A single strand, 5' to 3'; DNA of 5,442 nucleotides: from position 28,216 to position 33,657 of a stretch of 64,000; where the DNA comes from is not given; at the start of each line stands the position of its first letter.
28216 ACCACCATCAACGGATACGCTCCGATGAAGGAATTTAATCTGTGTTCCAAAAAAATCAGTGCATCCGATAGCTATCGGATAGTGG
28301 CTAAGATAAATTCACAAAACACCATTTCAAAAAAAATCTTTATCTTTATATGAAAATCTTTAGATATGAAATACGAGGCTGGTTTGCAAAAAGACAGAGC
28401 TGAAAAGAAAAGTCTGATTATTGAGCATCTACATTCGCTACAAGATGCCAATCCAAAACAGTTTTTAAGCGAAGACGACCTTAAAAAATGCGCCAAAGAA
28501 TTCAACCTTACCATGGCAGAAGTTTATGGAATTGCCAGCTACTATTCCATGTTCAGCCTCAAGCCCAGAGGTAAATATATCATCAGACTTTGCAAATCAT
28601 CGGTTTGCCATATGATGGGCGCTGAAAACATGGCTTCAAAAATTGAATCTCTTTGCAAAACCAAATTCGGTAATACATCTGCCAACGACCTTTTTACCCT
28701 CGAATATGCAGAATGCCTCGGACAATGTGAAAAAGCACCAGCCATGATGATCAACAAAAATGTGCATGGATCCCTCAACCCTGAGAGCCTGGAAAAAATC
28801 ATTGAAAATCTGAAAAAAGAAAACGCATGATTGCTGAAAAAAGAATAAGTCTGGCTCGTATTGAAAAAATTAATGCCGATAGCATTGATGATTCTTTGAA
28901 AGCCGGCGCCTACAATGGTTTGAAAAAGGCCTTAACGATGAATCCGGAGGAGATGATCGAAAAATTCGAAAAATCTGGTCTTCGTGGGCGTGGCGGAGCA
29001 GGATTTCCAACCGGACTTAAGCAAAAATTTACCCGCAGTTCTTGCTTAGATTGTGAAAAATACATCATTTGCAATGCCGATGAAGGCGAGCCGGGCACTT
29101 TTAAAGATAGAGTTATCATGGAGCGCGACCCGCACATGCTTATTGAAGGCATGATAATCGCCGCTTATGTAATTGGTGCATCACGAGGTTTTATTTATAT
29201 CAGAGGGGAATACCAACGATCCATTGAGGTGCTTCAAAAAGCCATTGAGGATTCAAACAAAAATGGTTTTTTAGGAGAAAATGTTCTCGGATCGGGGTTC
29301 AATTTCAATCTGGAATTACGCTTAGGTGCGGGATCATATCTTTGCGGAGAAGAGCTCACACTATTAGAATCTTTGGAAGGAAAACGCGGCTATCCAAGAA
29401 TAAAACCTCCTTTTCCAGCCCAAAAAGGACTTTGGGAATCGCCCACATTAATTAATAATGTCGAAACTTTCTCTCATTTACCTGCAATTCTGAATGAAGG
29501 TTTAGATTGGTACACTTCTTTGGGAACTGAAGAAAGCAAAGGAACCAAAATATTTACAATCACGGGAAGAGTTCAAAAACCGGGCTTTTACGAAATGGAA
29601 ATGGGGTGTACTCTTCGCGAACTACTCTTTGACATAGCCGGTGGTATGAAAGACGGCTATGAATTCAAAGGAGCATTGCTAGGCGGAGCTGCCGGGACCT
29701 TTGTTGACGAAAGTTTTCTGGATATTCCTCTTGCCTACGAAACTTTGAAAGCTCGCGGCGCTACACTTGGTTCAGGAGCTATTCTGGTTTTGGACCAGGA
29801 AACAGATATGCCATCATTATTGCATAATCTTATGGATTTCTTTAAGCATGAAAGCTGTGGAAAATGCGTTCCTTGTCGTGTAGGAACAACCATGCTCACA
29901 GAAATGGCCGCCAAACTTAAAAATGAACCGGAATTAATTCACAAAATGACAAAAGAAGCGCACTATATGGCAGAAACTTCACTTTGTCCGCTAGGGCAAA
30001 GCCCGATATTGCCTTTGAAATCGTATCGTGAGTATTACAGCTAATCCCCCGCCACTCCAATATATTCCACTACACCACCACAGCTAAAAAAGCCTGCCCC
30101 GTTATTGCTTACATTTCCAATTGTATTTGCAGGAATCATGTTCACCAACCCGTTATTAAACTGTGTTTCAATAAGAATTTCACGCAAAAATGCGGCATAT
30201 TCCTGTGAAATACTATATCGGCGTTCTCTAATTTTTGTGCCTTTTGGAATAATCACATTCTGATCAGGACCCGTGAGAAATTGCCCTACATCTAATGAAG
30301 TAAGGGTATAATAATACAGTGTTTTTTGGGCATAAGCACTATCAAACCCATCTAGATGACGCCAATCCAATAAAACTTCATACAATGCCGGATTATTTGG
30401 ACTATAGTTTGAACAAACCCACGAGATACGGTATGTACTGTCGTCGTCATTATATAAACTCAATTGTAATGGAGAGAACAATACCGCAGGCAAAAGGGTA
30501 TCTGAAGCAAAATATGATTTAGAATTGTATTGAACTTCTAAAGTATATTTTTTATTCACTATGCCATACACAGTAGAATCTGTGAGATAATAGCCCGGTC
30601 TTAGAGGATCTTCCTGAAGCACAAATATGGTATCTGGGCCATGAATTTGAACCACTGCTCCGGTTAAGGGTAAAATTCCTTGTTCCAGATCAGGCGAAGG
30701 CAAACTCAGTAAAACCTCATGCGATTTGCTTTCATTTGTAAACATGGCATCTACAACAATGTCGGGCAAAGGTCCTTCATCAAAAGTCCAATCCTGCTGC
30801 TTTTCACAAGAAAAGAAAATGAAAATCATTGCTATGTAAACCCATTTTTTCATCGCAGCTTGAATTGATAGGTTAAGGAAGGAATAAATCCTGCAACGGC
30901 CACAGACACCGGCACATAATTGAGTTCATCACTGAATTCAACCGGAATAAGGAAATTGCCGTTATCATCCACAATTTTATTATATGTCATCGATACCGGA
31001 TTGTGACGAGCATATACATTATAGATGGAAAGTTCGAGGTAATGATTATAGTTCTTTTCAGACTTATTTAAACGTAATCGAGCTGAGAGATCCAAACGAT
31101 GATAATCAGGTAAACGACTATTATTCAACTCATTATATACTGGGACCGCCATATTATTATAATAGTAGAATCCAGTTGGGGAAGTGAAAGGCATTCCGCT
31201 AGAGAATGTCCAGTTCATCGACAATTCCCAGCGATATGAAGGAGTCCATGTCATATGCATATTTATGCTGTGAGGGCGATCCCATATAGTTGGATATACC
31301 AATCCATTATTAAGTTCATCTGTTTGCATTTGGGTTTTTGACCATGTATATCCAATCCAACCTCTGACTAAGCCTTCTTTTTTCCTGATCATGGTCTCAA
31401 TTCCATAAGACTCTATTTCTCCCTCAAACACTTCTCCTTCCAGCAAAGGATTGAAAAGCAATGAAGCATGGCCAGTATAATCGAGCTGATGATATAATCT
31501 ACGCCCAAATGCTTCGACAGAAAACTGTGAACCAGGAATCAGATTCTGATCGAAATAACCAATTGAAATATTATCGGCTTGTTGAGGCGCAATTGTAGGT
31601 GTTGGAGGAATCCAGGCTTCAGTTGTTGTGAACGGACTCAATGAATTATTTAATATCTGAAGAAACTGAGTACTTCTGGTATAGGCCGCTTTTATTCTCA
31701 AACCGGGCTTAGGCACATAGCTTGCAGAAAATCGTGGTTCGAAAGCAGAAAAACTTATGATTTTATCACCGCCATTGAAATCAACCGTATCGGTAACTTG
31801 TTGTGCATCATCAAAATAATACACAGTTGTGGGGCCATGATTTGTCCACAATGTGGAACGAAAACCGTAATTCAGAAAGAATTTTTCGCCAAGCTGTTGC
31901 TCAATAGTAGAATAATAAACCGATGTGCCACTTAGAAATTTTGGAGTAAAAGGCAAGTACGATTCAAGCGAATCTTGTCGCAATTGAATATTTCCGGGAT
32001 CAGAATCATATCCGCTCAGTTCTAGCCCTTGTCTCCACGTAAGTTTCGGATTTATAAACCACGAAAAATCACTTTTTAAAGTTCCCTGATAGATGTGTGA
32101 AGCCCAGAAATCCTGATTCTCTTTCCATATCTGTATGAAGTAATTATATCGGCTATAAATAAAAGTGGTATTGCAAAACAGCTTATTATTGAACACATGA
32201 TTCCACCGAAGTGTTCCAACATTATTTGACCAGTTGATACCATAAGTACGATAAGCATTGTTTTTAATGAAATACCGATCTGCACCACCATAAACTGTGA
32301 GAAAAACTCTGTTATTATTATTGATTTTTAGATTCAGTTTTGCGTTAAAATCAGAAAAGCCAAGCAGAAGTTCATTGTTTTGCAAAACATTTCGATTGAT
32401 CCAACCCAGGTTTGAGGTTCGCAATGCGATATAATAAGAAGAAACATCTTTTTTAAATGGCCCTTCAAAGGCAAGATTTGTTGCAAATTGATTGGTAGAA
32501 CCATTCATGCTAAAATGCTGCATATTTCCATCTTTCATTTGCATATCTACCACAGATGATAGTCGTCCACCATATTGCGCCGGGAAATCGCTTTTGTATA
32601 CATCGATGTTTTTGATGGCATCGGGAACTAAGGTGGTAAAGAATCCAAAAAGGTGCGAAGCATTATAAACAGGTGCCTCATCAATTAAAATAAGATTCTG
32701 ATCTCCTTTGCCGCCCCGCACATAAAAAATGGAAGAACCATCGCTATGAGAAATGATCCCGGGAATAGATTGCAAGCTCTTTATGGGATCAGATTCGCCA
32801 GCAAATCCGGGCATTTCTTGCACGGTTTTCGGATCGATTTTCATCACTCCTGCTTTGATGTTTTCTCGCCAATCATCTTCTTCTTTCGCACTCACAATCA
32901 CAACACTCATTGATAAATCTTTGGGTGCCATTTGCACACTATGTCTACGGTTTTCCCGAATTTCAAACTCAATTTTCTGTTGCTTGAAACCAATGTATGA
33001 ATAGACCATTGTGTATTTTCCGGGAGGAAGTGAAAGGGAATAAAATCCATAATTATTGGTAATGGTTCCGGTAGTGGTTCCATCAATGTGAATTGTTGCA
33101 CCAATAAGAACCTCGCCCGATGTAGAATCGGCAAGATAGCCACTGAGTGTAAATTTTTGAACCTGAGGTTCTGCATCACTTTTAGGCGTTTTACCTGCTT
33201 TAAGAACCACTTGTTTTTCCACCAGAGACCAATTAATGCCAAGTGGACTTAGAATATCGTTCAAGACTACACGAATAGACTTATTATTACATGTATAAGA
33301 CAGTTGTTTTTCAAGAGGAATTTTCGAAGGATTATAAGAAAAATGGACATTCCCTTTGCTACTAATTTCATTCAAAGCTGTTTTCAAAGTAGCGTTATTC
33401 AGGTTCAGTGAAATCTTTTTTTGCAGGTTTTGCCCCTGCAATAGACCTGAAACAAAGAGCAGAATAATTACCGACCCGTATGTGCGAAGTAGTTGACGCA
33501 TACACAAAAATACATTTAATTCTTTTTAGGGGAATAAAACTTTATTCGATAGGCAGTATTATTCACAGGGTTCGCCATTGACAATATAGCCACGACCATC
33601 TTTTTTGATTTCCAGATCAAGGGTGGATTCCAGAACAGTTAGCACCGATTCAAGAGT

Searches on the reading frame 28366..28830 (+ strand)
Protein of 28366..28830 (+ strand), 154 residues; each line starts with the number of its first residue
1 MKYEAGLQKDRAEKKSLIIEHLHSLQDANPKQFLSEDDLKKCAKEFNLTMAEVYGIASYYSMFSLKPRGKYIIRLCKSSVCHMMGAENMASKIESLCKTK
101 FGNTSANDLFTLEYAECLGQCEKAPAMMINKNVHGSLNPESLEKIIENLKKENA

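Call 9: search_protein_families(library=pfam, proteins=[window:28366-28830:+])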
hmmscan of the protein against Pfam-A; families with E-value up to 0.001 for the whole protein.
window:28366-28830:+ (154 aa): 1 family
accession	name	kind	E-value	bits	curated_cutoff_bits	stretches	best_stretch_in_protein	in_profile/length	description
PF01257.25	2Fe-2S_thioredx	-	5.3e-44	150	24.8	1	11-150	8-145/145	Thioredoxin-like [2Fe-2S] ferredoxin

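Call 15: find_encoding_contigs(protein=window:28366-28830:+, flank=3000, max_places=10)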
Protein window:28366-28830:+ (154 aa): 1 contig read that carries it; 1 place shown.
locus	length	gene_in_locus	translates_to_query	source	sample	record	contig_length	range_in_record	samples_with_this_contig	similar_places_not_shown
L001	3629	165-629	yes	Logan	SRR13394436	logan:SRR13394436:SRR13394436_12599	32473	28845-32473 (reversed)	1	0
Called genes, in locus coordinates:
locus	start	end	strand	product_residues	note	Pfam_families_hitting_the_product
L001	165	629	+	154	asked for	PF01257:2Fe-2S_thioredx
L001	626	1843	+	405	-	PF01512:Complex1_51K, PF22461:SLBB_2 (weak), PF10531:SLBB (weak), PF10589:NADH_4Fe-4S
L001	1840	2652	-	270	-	PF14054:DUF4249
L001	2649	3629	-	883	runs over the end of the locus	PF07660:STN (faint), PF13620:CarboxypepD_reg, PF13715:CarbopepD_reg_2, PF07715:Plug, PF00593:TonB_dep_Rec_b-barrel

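Call 23: find_homologous_proteins(query=window:28366-28830:+, max_evalue=1e-20)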
Query window:28366-28830:+ (154 aa): 165 proteins with E <= 1e-20 among 181 candidates; the best 120 are listed.
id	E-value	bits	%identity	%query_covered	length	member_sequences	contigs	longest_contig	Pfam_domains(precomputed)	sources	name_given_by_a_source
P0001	4.8e-96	336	100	100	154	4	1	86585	PF01257.26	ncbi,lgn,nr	ncbi:MAG: NAD(P)H-dependent oxidoreductase subunit E [Bacteroidales bacterium]|nr:NAD(P)H-dependent 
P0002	3.2e-71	256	75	98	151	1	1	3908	PF01257.26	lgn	-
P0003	1.3e-70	254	71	100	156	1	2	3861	PF01257.26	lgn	-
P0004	1.3e-70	254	75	98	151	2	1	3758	PF01257.26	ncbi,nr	ncbi:MAG: NADH-quinone oxidoreductase subunit E [Marinilabiliales bacterium]|nr:MAG: NADH-quinone ox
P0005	5.0e-68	246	70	99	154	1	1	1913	PF01257.26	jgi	-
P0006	1.2e-43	167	53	90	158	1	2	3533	PF01257.26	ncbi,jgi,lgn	-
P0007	1.8e-43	166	53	94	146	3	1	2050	PF01257.26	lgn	-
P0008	2.6e-43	165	52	90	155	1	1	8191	PF01257.26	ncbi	ncbi:MAG: NADH-quinone oxidoreductase subunit NuoE [Bacteroidales bacterium]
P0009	2.4e-42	162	50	97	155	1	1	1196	PF01257.26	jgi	jgi:NADH:ubiquinone oxidoreductase subunit E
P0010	8.3e-42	161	57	86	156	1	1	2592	PF01257.26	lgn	-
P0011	2.2e-41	159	54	90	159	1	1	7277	PF01257.26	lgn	-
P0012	3.8e-40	155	53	89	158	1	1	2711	PF01257.26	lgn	-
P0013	4.9e-40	155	53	86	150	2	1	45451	PF01257.26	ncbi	-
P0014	6.0e-40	155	53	89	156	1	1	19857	PF01257.26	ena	-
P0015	6.2e-40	154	52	84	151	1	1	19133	PF01257.26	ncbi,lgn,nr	ncbi:MAG: NAD(P)H-dependent oxidoreductase subunit E [Bacteroidales bacterium]|nr:NAD(P)H-dependent 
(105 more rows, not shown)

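Call 25: find_encoding_contigs(protein=P0002, flank=4000, max_places=4)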
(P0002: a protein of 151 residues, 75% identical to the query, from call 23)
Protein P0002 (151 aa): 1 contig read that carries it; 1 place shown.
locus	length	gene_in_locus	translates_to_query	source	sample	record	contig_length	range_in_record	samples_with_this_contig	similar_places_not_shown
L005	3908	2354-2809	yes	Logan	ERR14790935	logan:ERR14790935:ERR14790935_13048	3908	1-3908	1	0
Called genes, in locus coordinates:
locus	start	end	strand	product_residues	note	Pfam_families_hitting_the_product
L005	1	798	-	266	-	?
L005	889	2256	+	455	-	PF17127:DUF5106 (weak), PF00578:AhpC-TSA, PF08534:Redoxin, PF13905:Thioredoxin_8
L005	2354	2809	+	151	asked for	PF01257:2Fe-2S_thioredx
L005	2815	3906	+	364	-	?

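Call 26: find_encoding_contigs(protein=P0003, flank=4000, max_places=4)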
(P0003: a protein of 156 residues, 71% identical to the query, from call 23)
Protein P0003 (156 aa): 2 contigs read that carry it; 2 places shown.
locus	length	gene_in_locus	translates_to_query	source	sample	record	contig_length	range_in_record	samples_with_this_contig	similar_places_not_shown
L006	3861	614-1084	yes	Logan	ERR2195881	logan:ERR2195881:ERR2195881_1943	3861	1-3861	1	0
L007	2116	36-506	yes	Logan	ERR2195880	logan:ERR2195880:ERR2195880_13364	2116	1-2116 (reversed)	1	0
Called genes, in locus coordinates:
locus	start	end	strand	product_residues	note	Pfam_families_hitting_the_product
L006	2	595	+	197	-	?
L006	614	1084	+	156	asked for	PF01257:2Fe-2S_thioredx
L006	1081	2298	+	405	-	PF01512:Complex1_51K, PF22461:SLBB_2 (weak), PF10531:SLBB (weak), PF10589:NADH_4Fe-4S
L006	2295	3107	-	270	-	PF14054:DUF4249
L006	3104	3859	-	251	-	?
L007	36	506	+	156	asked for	PF01257:2Fe-2S_thioredx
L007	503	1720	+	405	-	PF01512:Complex1_51K, PF22461:SLBB_2 (weak), PF10531:SLBB (weak), PF10589:NADH_4Fe-4S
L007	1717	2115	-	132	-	?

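Call 27: find_encoding_contigs(protein=P0004, flank=4000, max_places=4)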
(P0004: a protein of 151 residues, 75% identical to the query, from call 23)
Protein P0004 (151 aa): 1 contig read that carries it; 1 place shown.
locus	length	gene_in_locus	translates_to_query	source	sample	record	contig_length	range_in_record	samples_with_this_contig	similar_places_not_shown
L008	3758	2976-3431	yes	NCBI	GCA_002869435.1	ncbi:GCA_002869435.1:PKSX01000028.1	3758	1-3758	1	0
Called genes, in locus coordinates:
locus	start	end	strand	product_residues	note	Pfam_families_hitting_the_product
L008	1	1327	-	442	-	PF02934:GatB_N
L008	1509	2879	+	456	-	PF13098:Thioredoxin_2 (faint), PF00578:AhpC-TSA, PF08534:Redoxin, PF13905:Thioredoxin_8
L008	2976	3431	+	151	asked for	PF01257:2Fe-2S_thioredx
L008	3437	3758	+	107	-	PF01512:Complex1_51K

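Call 28: find_encoding_contigs(protein=P0005, flank=4000, max_places=4)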
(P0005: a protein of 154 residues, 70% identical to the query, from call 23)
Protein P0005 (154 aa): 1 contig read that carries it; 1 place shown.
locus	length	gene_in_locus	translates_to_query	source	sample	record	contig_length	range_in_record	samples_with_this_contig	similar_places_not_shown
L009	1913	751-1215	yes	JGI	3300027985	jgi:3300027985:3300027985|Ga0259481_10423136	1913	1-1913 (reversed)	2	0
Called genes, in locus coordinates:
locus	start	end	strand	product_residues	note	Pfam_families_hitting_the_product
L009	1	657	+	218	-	?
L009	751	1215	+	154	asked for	PF01257:2Fe-2S_thioredx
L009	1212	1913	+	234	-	?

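Call 56: search_protein_families(library=pfam, proteins=[L017:2-262:+, L023:177-554:-, L023:551-1405:-, L017:2407-2715:+, L017:2670-3287:+], max_evalue=0.05)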
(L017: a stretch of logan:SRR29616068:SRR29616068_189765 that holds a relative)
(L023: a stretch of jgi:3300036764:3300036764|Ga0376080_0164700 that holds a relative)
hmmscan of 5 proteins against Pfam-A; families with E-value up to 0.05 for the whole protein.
L017:2-262:+ (86 aa): 0 families

L023:177-554:- (125 aa): 1 family
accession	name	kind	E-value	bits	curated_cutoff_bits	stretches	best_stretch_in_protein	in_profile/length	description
PF20767.2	DUF6839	-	0.0031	18.1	24.4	1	41-69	20-48/67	Domain of unknown function (DUF6839)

L023:551-1405:- (284 aa): 0 families

L017:2407-2715:+ (102 aa): 2 families
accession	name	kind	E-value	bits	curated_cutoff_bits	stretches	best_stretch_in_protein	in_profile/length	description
PF21956.1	DUF6922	-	7.8e-18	64.1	27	1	11-60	1-50/52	Family of unknown function (DUF6922)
PF12024.13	DUF3512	-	0.039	14.2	23.4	1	44-72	125-153/186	Domain of unknown function (DUF3512)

L017:2670-3287:+ (205 aa): 2 families
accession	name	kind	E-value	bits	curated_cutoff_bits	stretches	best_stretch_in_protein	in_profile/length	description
PF08843.17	AbiEii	-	2.4e-17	64.1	22.5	2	14-57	2-45/238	Nucleotidyl transferase AbiEii toxin, Type IV TA system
PF19502.5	DUF6036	-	1.3e-05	25.5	23.6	1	15-137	10-116/164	Nucleotidyltransferase of unknown function (DUF6036)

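Call 57: search_protein_families(library=padloc, proteins=[L017:2-262:+, L023:177-554:-, L023:551-1405:-, L017:2407-2715:+, L017:2670-3287:+], max_evalue=0.05)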
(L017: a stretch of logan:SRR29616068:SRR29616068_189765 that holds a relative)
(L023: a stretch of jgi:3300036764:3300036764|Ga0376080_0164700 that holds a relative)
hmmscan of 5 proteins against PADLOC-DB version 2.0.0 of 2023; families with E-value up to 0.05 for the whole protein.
L017:2-262:+ (86 aa): 0 families

L023:177-554:- (125 aa): 0 families

L023:551-1405:- (284 aa): 0 families

L017:2407-2715:+ (102 aa): 0 families

L017:2670-3287:+ (205 aa): 9 families
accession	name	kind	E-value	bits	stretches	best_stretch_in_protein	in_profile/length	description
PDLC02307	AbiEii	-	8.2e-11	40.1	1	14-144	15-149/219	AbiEii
PDLC02313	AbiEii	-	7.8e-07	26.8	1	114-143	162-192/254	AbiEii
PDLC02328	AbiEii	-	1e-06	26.8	1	26-144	14-146/203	AbiEii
PDLC02330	AbiEii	-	2.7e-06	25.3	1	4-69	4-71/219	AbiEii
PDLC02305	AbiEii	-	3.1e-06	24.7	1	106-147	157-197/306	AbiEii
PDLC02304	AbiEii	-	0.0015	16.5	1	114-158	162-208/260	AbiEii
PDLC02296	AbiEii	-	0.0016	15.6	0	13-60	32-80/282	AbiEii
PDLC02323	AbiEii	-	0.0042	14.7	0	111-157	155-200/248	AbiEii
PDLC02303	AbiEii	-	0.011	13.2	0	116-142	158-184/249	AbiEii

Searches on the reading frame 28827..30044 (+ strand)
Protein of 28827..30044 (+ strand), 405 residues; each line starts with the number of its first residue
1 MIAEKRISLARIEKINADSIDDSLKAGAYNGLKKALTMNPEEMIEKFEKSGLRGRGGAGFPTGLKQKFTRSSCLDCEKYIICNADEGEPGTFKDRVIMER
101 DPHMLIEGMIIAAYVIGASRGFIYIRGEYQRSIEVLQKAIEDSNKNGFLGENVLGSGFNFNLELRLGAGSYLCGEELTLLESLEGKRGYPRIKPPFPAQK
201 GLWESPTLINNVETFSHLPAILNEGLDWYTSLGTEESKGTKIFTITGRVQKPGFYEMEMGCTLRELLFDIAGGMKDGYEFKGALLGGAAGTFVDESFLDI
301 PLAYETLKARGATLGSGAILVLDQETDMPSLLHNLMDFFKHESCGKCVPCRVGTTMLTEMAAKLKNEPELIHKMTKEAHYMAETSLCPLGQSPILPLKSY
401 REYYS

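Call 9: search_protein_families(library=pfam, proteins=[window:28827-30044:+])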
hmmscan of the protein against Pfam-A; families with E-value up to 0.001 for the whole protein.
window:28827-30044:+ (405 aa): 4 families
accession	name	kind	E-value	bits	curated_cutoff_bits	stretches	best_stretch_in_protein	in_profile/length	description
PF01512.22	Complex1_51K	-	5e-46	156.7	31.2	1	48-219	2-149/150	Nuo51 FMN-binding domain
PF10589.14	NADH_4Fe-4S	-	6.2e-18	64.9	23.5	1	331-404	2-78/85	NADH-ubiquinone oxidoreductase-F iron-sulfur binding region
PF10531.15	SLBB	-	2.1e-06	27.9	27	1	242-278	1-37/55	SLBB domain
PF22461.2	SLBB_2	-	8.2e-06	26.3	27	1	242-288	2-49/79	SLBB domain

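Call 56: search_protein_families(library=pfam, proteins=[L017:2-262:+, L023:177-554:-, L023:551-1405:-, L017:2407-2715:+, L017:2670-3287:+], max_evalue=0.05)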
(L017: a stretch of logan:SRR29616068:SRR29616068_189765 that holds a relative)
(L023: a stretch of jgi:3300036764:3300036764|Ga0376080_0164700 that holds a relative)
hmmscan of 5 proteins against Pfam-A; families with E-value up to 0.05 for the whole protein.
L017:2-262:+ (86 aa): 0 families

L023:177-554:- (125 aa): 1 family
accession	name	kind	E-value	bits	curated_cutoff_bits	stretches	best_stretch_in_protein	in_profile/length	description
PF20767.2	DUF6839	-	0.0031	18.1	24.4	1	41-69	20-48/67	Domain of unknown function (DUF6839)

L023:551-1405:- (284 aa): 0 families

L017:2407-2715:+ (102 aa): 2 families
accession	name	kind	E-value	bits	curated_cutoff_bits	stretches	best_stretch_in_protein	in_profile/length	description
PF21956.1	DUF6922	-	7.8e-18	64.1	27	1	11-60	1-50/52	Family of unknown function (DUF6922)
PF12024.13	DUF3512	-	0.039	14.2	23.4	1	44-72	125-153/186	Domain of unknown function (DUF3512)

L017:2670-3287:+ (205 aa): 2 families
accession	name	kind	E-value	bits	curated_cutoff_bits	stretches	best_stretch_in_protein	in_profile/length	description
PF08843.17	AbiEii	-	2.4e-17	64.1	22.5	2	14-57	2-45/238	Nucleotidyl transferase AbiEii toxin, Type IV TA system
PF19502.5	DUF6036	-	1.3e-05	25.5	23.6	1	15-137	10-116/164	Nucleotidyltransferase of unknown function (DUF6036)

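Call 57: search_protein_families(library=padloc, proteins=[L017:2-262:+, L023:177-554:-, L023:551-1405:-, L017:2407-2715:+, L017:2670-3287:+], max_evalue=0.05)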
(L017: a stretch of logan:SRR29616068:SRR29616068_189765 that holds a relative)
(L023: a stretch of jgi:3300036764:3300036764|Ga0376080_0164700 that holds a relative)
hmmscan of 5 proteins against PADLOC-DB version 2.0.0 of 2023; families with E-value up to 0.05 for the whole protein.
L017:2-262:+ (86 aa): 0 families

L023:177-554:- (125 aa): 0 families

L023:551-1405:- (284 aa): 0 families

L017:2407-2715:+ (102 aa): 0 families

L017:2670-3287:+ (205 aa): 9 families
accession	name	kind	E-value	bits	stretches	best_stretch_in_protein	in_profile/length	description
PDLC02307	AbiEii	-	8.2e-11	40.1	1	14-144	15-149/219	AbiEii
PDLC02313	AbiEii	-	7.8e-07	26.8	1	114-143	162-192/254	AbiEii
PDLC02328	AbiEii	-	1e-06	26.8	1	26-144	14-146/203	AbiEii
PDLC02330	AbiEii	-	2.7e-06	25.3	1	4-69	4-71/219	AbiEii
PDLC02305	AbiEii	-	3.1e-06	24.7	1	106-147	157-197/306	AbiEii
PDLC02304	AbiEii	-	0.0015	16.5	1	114-158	162-208/260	AbiEii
PDLC02296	AbiEii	-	0.0016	15.6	0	13-60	32-80/282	AbiEii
PDLC02323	AbiEii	-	0.0042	14.7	0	111-157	155-200/248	AbiEii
PDLC02303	AbiEii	-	0.011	13.2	0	116-142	158-184/249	AbiEii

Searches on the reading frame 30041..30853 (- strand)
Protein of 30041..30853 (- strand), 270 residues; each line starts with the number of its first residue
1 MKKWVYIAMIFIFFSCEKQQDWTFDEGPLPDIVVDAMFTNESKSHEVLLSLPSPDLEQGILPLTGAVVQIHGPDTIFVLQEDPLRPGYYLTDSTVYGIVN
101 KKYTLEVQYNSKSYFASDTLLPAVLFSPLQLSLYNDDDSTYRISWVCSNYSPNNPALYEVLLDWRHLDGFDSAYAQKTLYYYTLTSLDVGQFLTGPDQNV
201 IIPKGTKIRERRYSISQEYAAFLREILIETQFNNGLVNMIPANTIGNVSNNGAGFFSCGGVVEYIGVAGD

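Call 9: search_protein_families(library=pfam, proteins=[window:30041-30853:-])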
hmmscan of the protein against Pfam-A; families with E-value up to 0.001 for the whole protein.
window:30041-30853:- (270 aa): 1 family
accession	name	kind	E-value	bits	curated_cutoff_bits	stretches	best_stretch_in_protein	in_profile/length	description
PF14054.11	DUF4249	-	1.7e-11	44.6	28.5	1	26-264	10-268/269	Domain of unknown function (DUF4249)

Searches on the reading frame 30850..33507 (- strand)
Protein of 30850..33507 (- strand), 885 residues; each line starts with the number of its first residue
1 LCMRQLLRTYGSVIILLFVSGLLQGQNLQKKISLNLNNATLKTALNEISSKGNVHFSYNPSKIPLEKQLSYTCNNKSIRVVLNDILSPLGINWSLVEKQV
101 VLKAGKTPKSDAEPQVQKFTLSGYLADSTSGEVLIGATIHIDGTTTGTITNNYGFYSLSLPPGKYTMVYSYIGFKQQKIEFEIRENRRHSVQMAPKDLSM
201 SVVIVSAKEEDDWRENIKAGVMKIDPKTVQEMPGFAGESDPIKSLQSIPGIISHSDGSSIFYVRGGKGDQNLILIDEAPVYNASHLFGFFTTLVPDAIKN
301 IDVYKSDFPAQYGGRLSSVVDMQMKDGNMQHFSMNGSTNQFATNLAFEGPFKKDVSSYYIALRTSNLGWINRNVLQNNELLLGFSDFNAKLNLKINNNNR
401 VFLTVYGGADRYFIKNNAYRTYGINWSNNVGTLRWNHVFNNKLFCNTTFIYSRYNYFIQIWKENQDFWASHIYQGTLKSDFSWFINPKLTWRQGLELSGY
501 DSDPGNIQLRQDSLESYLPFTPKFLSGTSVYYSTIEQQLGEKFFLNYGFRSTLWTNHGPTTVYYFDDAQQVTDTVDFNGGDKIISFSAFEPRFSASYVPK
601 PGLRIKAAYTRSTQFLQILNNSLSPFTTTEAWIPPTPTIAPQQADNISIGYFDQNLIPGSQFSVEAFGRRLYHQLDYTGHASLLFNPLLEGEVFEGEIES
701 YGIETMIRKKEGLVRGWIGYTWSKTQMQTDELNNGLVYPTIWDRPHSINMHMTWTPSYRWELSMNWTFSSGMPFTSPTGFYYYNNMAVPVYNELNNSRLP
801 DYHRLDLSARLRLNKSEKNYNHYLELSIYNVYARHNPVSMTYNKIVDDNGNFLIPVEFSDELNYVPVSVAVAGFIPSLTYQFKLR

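Call 9: search_protein_families(library=pfam, proteins=[window:30850-33507:-])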
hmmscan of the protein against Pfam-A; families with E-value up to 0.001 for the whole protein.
window:30850-33507:- (885 aa): 5 families
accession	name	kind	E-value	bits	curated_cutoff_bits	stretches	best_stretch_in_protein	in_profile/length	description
PF13715.12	CarbopepD_reg_2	-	9.4e-19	67.7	32.2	1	121-205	1-88/88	CarboxypepD_reg-like domain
PF00593.30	TonB_dep_Rec_b-barrel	-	5.4e-13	50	27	1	380-830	17-435/436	TonB dependent receptor-like, beta-barrel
PF13620.12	CarboxypepD_reg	-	5.6e-13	49.5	32.3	1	120-190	1-76/82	Carboxypeptidase regulatory-like domain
PF07715.20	Plug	-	4.6e-09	37.2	23.9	1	238-315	22-102/107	TonB-dependent Receptor Plug Domain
PF07660.19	STN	-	1e-05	25.7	28.4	0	55-103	2-50/52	Secretin and TonB N terminus short domain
